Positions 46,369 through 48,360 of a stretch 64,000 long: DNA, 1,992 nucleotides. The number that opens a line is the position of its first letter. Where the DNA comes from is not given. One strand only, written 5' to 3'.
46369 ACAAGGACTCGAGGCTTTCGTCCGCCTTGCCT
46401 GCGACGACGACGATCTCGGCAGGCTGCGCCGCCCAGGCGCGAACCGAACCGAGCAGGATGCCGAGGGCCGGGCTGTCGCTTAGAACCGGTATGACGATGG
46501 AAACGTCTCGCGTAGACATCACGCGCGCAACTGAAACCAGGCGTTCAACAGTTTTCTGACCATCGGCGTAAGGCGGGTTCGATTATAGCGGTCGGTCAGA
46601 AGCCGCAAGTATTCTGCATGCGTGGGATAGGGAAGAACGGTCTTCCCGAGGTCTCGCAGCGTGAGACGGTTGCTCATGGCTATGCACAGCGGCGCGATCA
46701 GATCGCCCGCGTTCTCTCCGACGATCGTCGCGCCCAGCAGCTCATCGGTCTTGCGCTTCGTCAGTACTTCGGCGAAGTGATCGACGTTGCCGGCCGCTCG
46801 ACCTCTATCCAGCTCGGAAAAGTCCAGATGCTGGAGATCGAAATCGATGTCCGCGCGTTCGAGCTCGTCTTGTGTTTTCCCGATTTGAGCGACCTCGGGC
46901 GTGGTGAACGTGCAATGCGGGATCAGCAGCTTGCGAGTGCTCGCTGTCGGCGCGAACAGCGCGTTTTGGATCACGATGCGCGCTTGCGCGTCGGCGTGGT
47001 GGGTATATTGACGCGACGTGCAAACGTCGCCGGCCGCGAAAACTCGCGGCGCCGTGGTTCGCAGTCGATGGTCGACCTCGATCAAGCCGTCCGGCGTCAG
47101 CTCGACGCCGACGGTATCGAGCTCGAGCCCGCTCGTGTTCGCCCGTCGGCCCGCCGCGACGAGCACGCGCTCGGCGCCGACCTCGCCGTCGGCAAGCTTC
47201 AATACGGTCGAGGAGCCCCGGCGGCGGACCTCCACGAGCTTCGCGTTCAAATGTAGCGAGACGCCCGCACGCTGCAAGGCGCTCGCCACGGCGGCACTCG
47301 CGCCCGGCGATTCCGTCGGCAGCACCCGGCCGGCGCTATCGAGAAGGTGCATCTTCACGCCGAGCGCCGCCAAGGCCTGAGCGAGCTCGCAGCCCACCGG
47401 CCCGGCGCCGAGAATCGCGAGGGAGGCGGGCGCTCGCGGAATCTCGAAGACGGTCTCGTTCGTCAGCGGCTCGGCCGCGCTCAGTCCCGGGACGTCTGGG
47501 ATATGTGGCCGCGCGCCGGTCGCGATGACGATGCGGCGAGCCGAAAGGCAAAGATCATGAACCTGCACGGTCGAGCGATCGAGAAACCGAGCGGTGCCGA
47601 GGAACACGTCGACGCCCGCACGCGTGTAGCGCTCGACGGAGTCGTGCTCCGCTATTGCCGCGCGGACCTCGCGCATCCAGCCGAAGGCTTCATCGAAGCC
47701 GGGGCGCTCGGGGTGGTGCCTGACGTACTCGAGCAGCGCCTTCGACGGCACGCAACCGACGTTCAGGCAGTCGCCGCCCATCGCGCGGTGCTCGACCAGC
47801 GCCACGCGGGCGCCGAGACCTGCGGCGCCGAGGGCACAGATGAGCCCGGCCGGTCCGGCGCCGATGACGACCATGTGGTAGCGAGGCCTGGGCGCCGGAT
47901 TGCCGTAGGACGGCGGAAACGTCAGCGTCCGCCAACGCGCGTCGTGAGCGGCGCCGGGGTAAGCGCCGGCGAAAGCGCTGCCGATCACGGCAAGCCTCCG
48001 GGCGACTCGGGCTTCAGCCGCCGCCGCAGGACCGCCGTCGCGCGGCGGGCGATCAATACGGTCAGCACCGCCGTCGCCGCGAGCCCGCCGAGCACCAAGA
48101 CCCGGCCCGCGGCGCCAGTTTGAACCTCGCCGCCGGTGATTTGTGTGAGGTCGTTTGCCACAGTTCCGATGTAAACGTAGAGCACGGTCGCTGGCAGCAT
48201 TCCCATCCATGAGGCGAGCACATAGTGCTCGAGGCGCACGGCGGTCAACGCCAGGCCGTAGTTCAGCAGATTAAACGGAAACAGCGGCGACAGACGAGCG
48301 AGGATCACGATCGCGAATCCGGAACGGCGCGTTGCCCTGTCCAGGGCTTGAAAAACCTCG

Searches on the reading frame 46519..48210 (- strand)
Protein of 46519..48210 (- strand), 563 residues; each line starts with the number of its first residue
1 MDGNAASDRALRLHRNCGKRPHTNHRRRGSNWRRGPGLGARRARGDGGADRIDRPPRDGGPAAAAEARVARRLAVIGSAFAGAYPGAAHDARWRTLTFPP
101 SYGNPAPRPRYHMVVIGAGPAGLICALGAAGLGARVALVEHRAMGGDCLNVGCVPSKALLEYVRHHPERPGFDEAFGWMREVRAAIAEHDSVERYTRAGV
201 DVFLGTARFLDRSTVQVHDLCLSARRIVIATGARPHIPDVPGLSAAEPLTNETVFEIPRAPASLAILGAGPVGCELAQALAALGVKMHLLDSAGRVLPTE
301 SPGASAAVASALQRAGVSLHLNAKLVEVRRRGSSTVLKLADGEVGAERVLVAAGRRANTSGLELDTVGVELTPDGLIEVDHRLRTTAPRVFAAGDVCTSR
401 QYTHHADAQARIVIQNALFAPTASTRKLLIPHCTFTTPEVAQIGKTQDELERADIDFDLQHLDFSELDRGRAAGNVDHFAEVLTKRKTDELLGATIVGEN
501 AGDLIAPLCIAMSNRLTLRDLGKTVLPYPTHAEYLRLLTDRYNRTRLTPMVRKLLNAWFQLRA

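Call 81: search_protein_families(library=pfam, proteins=[window:46519-48210:-], max_evalue=0.00001)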
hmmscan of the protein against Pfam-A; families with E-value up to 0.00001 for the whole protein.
window:46519-48210:- (563 aa): 7 families
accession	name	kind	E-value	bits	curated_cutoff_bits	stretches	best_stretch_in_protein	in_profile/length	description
PF07992.20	Pyr_redox_2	-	1.9e-63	215.1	26.1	1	111-410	1-291/291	Pyridine nucleotide-disulphide oxidoreductase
PF02852.28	Pyr_redox_dim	-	8.1e-25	87.6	25.3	1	430-535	1-106/110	Pyridine nucleotide-disulphide oxidoreductase, dimerisation domain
PF00070.33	Pyr_redox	-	3.8e-18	66.2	22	1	264-336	2-74/82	Pyridine nucleotide-disulphide oxidoreductase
PF13738.12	Pyr_redox_3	-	1.3e-11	44.7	30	1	218-394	119-305/305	Pyridine nucleotide-disulphide oxidoreductase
PF03486.20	HI0933_like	-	3.6e-08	33.6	50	0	112-144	2-34/244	HI0933-like protein Rossmann domain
PF12831.13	FAD_oxidored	-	9.4e-08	32.2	27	1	114-198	3-80/416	FAD dependent oxidoreductase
PF01134.28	GIDA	-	6.2e-06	26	22.1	0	113-158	2-45/391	Glucose inhibited division protein A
